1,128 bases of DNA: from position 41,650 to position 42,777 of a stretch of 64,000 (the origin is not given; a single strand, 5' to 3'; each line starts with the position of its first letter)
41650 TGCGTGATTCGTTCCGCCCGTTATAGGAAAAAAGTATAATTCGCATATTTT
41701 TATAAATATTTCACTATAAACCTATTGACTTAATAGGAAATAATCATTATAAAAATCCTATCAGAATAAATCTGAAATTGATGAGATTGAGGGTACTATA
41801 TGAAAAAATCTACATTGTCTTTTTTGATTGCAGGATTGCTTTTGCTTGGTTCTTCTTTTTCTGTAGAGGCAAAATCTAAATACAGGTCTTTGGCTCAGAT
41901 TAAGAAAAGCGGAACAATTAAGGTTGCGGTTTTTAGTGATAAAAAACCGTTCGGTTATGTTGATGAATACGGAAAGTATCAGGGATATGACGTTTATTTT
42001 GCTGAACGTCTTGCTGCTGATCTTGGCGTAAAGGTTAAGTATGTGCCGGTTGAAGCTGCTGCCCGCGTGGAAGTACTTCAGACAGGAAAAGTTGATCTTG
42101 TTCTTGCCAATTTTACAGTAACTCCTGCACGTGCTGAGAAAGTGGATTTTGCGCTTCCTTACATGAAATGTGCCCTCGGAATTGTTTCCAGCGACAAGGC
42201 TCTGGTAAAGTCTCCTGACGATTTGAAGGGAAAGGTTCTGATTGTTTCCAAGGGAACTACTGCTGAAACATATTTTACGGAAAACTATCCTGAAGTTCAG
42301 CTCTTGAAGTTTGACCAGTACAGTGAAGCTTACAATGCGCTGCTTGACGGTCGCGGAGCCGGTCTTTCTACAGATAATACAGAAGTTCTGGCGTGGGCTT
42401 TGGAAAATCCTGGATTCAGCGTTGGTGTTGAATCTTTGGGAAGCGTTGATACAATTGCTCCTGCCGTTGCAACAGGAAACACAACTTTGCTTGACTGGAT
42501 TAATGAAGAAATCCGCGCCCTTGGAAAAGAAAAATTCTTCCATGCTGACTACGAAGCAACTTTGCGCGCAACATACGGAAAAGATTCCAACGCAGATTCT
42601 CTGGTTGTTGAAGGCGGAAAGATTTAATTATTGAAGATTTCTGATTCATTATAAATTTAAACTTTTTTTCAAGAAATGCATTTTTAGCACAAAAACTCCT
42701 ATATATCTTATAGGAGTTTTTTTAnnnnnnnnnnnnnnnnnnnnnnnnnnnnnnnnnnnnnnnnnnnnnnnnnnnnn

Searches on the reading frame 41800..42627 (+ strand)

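Call 53: search_protein_families(library=pfam, proteins=[window:41800-42627:+], max_evalue=0.00001)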
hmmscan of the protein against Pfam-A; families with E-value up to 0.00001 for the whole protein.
window:41800-42627:+ (275 aa): 2 families
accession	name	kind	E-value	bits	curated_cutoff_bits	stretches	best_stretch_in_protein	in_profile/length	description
PF00497.25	SBP_bac_3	-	1e-27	96.9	26.4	1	40-244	1-119/132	Bacterial extracellular solute-binding proteins, family 3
PF10613.14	Lig_chan-Glu_bd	-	2.5e-06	28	30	0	91-131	72-112/115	Ligated ion channel L-glutamate- and glycine-binding site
